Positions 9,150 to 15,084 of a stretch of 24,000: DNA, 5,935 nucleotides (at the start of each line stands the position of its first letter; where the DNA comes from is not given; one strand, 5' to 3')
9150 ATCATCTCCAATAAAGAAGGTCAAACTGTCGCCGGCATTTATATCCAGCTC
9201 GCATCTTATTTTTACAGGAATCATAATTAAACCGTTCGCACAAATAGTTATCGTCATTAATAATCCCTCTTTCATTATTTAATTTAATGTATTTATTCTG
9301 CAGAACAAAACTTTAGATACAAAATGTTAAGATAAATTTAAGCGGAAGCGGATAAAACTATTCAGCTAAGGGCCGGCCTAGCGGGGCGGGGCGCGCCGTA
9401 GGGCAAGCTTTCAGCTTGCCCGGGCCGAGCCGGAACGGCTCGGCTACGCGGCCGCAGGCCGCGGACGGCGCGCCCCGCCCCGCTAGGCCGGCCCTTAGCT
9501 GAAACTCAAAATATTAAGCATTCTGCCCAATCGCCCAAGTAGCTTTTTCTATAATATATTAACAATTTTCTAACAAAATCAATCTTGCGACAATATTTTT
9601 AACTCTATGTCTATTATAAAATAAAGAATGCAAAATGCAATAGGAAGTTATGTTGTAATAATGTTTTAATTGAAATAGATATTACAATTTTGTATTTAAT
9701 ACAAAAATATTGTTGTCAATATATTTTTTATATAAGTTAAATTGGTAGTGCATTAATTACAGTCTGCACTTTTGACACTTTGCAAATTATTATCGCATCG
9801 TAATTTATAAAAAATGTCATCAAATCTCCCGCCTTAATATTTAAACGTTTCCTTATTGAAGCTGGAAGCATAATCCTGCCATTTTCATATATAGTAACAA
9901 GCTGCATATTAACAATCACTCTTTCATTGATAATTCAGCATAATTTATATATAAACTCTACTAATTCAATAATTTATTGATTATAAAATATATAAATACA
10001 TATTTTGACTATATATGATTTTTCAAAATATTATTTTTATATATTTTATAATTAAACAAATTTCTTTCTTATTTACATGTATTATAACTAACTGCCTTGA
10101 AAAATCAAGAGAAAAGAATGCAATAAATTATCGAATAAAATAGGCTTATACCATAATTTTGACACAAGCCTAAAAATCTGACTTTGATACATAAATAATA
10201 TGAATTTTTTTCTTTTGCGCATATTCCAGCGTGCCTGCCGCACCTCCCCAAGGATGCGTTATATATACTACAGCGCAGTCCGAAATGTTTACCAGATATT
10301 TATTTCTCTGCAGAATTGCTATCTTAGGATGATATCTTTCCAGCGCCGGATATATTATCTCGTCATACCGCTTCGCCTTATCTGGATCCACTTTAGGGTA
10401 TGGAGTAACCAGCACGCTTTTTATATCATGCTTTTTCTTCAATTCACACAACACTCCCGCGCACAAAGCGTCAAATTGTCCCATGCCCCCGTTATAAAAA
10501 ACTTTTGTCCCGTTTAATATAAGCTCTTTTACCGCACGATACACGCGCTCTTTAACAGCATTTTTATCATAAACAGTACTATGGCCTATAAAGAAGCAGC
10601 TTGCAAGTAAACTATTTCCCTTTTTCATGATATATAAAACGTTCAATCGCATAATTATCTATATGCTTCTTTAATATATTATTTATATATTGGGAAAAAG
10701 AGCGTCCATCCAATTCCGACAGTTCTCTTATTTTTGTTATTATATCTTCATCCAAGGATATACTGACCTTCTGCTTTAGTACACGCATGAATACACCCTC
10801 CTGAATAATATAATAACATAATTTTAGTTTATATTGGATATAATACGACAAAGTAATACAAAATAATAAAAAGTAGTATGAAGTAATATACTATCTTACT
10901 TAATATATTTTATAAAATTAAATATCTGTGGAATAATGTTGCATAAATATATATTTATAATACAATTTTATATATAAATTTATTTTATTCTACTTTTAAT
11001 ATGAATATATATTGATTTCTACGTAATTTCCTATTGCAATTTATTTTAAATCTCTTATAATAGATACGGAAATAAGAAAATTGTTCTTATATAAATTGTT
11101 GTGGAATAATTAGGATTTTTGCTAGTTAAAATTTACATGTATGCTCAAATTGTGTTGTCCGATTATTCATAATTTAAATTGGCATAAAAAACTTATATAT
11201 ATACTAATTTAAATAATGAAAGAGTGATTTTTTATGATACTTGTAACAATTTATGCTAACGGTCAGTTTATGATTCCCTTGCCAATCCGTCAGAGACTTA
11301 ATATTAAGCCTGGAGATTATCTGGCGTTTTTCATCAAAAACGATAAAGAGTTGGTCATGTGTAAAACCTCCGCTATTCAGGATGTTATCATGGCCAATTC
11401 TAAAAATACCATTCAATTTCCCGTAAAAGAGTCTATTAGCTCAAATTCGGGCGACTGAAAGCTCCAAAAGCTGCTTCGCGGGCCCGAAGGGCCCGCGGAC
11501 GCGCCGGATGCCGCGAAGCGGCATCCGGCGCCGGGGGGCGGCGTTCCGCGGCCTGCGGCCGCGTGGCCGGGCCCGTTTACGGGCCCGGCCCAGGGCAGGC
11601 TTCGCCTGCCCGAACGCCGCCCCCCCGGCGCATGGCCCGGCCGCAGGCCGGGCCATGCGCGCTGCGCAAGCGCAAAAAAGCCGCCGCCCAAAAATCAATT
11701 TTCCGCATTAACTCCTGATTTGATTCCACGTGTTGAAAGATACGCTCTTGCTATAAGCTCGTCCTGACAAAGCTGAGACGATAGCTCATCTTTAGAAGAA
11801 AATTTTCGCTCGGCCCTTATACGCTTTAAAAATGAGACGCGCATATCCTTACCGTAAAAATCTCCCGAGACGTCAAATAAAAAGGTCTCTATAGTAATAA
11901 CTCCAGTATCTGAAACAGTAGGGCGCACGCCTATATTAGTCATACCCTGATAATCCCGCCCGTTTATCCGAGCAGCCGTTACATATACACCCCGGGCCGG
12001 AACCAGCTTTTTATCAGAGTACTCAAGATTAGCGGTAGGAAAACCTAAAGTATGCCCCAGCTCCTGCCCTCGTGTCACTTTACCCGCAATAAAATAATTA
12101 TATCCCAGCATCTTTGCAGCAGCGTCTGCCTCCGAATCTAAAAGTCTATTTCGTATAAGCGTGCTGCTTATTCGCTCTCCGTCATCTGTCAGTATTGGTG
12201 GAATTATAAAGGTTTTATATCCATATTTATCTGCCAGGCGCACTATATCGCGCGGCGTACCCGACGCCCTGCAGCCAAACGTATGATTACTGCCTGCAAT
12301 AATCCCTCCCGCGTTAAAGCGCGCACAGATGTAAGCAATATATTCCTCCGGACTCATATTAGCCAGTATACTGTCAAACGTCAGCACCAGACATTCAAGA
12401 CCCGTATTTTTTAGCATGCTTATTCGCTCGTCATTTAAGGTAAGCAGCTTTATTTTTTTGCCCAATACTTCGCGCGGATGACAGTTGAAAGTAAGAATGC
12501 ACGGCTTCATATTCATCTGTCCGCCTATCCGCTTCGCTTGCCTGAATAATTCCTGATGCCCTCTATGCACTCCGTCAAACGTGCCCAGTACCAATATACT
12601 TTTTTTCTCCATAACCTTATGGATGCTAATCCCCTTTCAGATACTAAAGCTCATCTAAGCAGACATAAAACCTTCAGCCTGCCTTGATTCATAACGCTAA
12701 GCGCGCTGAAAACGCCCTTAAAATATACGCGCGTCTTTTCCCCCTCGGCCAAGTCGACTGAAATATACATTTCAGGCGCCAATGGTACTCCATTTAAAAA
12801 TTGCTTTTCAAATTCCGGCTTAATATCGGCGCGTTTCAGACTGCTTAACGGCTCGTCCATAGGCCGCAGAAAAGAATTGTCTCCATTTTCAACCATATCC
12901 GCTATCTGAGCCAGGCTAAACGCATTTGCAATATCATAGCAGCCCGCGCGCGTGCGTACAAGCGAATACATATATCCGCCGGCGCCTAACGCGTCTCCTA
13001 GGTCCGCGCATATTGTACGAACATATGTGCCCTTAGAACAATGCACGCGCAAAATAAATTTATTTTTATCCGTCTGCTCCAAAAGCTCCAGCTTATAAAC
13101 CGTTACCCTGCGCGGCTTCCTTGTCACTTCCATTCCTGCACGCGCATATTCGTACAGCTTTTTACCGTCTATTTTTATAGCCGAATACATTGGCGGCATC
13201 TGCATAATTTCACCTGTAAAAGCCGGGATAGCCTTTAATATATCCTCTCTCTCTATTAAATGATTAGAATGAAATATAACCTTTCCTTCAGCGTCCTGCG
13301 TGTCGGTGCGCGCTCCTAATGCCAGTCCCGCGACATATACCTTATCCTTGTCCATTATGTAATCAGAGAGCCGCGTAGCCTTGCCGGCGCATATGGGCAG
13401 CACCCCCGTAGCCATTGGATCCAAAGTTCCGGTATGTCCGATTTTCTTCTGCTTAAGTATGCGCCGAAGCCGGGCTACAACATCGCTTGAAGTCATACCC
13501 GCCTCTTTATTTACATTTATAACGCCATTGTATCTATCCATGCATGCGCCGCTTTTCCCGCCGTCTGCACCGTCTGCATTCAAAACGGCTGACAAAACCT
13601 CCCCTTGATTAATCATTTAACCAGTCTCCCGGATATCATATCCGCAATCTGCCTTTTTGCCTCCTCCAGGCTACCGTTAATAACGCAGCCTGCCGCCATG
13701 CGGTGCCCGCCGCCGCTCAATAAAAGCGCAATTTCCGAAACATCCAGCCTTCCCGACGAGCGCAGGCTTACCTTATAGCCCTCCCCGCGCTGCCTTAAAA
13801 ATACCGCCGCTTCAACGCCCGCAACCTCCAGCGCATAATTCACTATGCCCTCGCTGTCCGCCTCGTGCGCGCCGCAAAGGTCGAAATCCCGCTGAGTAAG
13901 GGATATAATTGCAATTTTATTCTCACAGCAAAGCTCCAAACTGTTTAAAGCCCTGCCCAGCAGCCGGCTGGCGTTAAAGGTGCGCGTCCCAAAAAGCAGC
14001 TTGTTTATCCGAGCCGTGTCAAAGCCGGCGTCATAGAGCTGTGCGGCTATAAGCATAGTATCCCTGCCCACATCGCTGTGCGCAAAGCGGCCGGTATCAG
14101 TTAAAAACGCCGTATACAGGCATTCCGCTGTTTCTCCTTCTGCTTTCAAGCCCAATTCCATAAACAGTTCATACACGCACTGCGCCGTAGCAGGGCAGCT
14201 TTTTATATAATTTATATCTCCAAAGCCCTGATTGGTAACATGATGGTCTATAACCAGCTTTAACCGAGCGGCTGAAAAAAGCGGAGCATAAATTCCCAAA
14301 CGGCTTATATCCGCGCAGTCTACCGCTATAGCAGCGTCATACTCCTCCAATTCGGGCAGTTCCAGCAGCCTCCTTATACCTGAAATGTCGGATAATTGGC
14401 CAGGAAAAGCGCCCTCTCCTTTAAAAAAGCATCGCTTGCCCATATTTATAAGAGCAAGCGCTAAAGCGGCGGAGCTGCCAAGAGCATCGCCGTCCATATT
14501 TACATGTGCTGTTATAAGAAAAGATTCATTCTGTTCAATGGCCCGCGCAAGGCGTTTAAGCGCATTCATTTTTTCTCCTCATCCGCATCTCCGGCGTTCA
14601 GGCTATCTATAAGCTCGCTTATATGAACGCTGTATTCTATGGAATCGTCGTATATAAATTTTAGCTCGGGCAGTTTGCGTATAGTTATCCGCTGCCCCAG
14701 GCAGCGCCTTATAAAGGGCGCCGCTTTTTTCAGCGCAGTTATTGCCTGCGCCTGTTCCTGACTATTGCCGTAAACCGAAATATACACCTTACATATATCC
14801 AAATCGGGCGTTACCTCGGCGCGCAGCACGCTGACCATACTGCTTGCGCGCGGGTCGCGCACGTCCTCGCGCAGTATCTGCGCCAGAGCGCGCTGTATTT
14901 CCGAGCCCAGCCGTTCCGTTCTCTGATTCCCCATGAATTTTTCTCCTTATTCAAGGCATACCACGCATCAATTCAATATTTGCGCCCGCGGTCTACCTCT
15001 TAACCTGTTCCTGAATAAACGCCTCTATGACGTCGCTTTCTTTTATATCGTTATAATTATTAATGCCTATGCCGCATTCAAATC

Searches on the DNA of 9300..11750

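Call 27: search_rna_families(source=window, start=9300, end=11750, threshold=evalue, max_evalue=10)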
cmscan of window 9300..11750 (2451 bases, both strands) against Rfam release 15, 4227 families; matches with E-value up to 10: 3.
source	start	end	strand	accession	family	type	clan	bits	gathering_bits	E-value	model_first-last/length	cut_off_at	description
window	11628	11660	-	RF03816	MIR6297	Gene; miRNA;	-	19.2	114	3.4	1-107/107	no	MIR6297 microRNA precursor family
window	11633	11659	-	RF01356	CRISPR-DR28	Gene; CRISPR;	-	17.8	35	9.1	1-24/24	no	CRISPR RNA direct repeat element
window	11558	11724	+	RF02830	Scr1601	Gene; sRNA;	-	14.1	100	6.2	1-209/209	no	Streptomyces RNA 1601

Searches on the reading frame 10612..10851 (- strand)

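Call 82: search_protein_families(library=pfam, proteins=[window:10612-10851:-], max_evalue=1)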
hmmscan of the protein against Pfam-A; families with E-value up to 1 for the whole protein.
window:10612-10851:- (79 aa): 7 families
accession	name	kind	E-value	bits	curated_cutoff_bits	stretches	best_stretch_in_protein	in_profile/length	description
PF19891.5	DUF6364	-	3.4e-05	24.7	27.3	1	26-66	2-39/70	Family of unknown function (DUF6364)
PF01402.27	RHH_1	-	0.015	15.7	20.5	1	29-56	2-29/39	Ribbon-helix-helix protein, copG family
PF14384.12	BrnA_antitoxin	-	0.028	15.2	26.1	1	25-63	33-67/68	BrnA antitoxin of type II toxin-antitoxin system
PF11888.13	DUF3408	-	0.029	15.1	29.9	1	48-68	109-129/139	Protein of unknown function (DUF3408)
PF12441.14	CopG_antitoxin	-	0.045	14.9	28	1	26-62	42-78/79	CopG antitoxin of type II toxin-antitoxin system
PF12651.13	RHH_3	-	0.055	13.9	21.6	1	26-46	2-22/44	Ribbon-helix-helix domain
PF05509.17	TraY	-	0.081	13.5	21.3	1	29-67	1-39/49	TraY domain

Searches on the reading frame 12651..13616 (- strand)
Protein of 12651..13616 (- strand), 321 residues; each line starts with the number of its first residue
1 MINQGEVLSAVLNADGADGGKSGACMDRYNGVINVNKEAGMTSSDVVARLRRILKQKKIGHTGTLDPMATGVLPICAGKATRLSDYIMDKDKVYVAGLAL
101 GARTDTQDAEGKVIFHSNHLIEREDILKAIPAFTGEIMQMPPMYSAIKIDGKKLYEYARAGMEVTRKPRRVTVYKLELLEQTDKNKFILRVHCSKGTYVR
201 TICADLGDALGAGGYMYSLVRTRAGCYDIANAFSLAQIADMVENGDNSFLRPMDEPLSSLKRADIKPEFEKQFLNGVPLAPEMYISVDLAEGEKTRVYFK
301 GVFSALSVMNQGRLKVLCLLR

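Call 13: search_protein_families(library=pfam, proteins=[window:12651-13616:-])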
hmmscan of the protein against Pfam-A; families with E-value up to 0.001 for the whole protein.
window:12651-13616:- (321 aa): 2 families
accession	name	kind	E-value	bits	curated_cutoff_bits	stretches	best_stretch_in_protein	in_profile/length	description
PF01509.24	TruB_N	-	1.6e-59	201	27.3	1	51-199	1-149/149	TruB family pseudouridylate synthase (N terminal domain)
PF16198.10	TruB_C_2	-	2.1e-12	47.4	29.3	1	200-257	1-65/66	tRNA pseudouridylate synthase B C-terminal domain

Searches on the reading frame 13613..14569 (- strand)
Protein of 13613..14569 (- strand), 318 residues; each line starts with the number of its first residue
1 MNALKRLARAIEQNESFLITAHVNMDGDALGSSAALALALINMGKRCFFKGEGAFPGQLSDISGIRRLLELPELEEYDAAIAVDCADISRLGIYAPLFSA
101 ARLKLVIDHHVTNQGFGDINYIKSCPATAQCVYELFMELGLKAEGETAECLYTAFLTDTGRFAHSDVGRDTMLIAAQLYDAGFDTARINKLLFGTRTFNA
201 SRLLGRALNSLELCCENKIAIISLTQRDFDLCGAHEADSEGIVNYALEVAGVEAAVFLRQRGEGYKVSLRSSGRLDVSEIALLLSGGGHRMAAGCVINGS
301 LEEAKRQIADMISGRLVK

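Call 13: search_protein_families(library=pfam, proteins=[window:13613-14569:-])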
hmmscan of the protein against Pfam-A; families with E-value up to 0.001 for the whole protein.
window:13613-14569:- (318 aa): 2 families
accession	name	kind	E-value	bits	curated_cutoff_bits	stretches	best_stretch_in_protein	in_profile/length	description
PF01368.27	DHH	-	8.2e-13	49.2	28.1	1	17-154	2-124/125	DHH family, N-terminal domain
PF02272.25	DHHA1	-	4.6e-12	46.7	25.9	1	233-312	12-96/102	DHHA1 domain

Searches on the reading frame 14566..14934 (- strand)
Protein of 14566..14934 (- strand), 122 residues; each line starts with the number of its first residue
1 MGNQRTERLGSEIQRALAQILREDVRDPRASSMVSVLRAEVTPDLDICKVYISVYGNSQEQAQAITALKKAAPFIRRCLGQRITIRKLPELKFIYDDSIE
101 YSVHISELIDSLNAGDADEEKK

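Call 13: search_protein_families(library=pfam, proteins=[window:14566-14934:-])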
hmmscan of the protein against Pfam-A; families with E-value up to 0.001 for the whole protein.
window:14566-14934:- (122 aa): 1 family
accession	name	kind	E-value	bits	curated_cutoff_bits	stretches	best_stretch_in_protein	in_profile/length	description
PF02033.23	RBFA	-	1e-35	122.6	34.7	1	5-109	1-105/105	Ribosome-binding factor A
